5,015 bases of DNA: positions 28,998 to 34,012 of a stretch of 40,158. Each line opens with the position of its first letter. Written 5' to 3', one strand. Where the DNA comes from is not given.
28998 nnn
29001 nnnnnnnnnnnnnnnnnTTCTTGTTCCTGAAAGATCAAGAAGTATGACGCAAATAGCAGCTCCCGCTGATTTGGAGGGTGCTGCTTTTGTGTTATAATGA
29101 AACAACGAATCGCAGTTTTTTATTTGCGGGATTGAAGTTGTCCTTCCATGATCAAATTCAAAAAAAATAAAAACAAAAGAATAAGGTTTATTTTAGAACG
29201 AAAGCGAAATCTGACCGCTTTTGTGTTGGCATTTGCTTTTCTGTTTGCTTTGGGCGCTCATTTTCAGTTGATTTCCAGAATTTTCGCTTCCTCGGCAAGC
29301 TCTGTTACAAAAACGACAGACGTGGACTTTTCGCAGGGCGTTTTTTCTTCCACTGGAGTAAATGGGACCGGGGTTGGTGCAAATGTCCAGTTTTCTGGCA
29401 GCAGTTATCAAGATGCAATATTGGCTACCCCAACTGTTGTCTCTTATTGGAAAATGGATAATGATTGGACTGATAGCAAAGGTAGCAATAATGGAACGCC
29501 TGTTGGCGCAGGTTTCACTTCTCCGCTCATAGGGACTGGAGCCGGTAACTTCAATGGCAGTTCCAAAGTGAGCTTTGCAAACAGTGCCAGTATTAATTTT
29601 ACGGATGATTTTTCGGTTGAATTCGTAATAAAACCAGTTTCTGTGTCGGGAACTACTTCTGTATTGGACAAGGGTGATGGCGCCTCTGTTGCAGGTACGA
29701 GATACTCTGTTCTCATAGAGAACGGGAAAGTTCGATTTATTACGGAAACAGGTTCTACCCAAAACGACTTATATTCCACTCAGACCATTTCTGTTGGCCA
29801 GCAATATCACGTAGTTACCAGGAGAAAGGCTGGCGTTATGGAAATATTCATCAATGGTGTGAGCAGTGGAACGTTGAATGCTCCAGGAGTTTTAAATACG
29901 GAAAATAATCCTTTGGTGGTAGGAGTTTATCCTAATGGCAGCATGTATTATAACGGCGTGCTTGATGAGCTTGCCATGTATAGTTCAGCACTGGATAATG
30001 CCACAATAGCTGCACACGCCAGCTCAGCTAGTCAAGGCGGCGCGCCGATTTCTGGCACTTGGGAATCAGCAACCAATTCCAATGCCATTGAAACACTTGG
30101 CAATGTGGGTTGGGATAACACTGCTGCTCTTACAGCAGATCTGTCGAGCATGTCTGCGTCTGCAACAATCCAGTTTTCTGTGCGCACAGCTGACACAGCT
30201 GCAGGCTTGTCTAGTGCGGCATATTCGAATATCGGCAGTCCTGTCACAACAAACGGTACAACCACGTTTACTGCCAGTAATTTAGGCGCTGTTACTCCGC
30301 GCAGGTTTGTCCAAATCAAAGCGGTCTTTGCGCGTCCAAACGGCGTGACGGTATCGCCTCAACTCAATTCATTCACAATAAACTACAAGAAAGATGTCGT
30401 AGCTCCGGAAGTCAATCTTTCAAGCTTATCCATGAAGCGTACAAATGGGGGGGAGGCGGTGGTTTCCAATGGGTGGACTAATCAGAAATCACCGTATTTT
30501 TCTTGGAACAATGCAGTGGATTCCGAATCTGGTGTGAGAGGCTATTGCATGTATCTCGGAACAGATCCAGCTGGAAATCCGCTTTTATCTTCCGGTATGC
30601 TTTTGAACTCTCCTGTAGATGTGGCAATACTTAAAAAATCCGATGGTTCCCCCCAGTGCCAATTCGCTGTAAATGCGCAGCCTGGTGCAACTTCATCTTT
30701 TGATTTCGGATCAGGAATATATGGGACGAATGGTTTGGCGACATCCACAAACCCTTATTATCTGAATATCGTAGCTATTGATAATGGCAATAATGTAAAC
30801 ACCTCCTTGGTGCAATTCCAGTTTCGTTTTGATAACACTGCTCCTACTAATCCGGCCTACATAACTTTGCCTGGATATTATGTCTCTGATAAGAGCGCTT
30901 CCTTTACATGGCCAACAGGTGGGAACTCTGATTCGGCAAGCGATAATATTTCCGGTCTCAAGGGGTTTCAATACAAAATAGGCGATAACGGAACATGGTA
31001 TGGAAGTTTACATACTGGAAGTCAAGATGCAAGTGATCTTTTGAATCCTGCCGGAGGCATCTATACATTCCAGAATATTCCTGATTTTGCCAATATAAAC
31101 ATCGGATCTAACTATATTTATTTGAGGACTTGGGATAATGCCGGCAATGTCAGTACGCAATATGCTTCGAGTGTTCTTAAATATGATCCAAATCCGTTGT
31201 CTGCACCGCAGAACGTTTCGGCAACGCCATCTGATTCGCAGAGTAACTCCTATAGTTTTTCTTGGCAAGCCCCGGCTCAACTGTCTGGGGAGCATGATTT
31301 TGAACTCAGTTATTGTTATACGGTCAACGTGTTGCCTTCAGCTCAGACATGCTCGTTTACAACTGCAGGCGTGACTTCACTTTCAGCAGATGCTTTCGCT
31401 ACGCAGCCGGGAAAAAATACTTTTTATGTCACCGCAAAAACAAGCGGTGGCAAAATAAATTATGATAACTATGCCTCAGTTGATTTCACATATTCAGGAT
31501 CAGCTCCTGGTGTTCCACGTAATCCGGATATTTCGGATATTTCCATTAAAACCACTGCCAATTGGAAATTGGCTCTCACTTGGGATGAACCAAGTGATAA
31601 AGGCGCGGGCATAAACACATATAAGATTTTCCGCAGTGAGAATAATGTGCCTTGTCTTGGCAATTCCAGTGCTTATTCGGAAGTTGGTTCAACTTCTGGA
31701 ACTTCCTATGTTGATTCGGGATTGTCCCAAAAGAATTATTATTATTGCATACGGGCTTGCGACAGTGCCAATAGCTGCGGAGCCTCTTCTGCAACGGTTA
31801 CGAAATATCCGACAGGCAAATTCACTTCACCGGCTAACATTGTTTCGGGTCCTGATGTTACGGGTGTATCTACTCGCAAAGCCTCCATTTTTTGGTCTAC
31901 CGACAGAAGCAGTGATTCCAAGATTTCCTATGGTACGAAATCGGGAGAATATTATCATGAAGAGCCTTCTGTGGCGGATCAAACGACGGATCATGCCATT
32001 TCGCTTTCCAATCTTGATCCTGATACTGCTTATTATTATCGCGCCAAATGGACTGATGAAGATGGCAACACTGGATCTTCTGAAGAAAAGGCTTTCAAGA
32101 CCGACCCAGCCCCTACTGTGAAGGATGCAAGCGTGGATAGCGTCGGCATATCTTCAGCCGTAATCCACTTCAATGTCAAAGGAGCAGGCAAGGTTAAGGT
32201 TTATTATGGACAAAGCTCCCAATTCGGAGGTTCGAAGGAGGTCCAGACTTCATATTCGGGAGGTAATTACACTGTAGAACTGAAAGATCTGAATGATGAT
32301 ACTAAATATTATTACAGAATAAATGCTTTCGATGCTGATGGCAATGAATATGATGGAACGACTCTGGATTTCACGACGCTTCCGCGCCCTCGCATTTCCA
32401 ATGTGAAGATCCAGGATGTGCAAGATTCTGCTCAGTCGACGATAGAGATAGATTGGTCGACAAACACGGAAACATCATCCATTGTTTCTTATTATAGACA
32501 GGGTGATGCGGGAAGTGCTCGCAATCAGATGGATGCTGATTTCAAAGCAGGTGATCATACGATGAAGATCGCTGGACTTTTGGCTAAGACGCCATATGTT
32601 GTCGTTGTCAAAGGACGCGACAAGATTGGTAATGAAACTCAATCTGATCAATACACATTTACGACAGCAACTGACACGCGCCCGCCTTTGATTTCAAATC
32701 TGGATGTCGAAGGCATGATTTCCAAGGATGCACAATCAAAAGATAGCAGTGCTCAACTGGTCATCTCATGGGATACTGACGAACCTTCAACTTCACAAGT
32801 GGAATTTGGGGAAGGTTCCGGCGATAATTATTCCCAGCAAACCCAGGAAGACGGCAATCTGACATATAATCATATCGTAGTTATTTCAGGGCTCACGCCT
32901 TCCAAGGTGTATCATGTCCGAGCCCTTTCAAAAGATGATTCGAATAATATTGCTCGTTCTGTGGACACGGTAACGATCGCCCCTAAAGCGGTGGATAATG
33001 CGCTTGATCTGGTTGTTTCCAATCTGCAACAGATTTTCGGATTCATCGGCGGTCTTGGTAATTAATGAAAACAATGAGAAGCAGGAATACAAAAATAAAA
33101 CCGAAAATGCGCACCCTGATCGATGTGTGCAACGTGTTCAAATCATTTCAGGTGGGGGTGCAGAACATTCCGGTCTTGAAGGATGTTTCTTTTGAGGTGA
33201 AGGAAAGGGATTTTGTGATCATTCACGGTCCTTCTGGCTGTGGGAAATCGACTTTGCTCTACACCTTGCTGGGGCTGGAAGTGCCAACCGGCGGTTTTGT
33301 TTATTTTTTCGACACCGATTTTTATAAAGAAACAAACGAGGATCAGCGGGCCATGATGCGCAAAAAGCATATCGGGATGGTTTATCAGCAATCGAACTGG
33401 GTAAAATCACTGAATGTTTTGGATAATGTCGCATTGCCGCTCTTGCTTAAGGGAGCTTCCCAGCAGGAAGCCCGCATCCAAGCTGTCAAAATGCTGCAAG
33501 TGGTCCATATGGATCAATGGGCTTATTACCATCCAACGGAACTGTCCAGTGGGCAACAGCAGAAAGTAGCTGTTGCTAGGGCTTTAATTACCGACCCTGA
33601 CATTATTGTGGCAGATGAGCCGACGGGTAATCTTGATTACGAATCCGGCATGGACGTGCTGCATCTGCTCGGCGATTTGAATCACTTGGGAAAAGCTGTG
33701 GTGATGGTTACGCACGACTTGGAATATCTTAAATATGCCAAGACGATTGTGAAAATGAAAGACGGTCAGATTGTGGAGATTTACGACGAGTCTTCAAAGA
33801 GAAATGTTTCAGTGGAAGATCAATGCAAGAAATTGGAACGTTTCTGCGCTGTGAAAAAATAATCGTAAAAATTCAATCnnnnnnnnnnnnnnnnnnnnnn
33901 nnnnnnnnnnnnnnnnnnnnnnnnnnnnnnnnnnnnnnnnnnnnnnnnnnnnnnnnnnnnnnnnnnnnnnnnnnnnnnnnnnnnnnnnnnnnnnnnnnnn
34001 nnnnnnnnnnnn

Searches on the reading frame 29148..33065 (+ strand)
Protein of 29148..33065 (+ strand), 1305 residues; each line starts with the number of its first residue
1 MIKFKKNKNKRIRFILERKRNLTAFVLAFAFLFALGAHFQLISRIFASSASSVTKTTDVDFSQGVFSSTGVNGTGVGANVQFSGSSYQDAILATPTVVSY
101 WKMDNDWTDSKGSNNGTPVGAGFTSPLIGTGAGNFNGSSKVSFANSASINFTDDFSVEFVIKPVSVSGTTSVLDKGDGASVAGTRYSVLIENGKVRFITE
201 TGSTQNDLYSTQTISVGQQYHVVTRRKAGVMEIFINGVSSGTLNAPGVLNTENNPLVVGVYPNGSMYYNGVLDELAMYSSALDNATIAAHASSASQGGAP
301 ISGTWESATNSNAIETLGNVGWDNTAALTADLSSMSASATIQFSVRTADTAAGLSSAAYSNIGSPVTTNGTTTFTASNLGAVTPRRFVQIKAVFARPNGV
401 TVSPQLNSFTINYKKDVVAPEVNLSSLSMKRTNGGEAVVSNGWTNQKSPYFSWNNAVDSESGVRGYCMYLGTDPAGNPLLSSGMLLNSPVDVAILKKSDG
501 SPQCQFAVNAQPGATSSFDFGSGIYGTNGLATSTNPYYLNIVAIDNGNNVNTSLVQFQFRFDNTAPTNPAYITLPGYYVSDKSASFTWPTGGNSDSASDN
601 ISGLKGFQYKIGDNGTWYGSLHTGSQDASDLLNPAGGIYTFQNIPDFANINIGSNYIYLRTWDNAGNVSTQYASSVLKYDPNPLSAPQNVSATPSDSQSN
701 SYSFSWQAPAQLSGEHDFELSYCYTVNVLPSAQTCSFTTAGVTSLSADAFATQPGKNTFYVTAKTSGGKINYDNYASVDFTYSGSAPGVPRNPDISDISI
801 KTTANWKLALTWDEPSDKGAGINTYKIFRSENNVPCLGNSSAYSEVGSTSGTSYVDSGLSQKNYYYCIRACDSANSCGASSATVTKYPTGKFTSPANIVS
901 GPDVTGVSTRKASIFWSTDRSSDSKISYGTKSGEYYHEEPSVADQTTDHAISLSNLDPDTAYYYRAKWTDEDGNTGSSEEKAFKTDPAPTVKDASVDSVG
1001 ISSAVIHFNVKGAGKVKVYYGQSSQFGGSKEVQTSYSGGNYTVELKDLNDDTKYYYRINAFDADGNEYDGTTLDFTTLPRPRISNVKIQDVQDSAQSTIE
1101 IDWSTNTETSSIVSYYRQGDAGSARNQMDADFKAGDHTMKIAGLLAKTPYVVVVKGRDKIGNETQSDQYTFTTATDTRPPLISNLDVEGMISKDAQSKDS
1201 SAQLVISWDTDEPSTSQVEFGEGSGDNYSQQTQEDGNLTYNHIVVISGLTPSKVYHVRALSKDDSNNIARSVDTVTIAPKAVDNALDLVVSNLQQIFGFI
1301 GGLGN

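Call 60: search_protein_families(library=pfam, proteins=[window:29148-33065:+], max_evalue=0.01)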
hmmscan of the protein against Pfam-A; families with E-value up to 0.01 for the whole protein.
window:29148-33065:+ (1305 aa): 8 families
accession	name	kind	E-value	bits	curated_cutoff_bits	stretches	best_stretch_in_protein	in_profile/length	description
PF16656.11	Pur_ac_phosph_N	-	1.1e-24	87.3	30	4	905-985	9-93/93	Purple acid Phosphatase, N-terminal domain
PF13385.13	Laminin_G_3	-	1.5e-19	71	27.6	1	136-288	2-151/151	Concanavalin A-like lectin/glucanases superfamily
PF00041.27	fn3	-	8.5e-16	58.4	25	1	1091-1171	8-83/84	Fibronectin type III domain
PF16655.11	PhoD_N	-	1.2e-05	26.2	30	0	941-976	49-86/90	PhoD-like phosphatase, N-terminal domain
PF25077.1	DUF7800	-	2.3e-05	24.9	27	0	897-968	3-71/89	Domain of unknown function (DUF7800)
PF02210.31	Laminin_G_2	-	0.00091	20.1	22.9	1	186-261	21-99/126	Laminin G domain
PF17425.8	Arylsulfotran_N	-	0.0011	19.5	24.2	0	1105-1173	20-87/88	Arylsulfotransferase Ig-like domain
PF00054.30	Laminin_G_1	-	0.0083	16.8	24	0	186-265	22-104/131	Laminin G domain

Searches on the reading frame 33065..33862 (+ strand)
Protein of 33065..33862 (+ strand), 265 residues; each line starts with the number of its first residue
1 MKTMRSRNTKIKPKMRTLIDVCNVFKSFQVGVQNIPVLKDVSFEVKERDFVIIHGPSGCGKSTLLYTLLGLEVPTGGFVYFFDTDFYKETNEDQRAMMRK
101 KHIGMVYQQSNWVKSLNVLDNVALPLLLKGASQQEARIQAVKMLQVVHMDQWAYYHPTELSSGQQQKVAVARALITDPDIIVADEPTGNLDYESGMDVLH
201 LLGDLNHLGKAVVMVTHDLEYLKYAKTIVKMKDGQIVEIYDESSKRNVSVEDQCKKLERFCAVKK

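Call 46: search_protein_families(library=pfam, proteins=[window:33065-33862:+], max_evalue=0.00001)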
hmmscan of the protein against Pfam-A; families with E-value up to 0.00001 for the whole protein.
window:33065-33862:+ (265 aa): 1 family
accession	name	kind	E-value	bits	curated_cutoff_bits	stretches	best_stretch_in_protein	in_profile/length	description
PF00005.33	ABC_tran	-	8.4e-30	104.6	25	1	38-187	1-136/137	ABC transporter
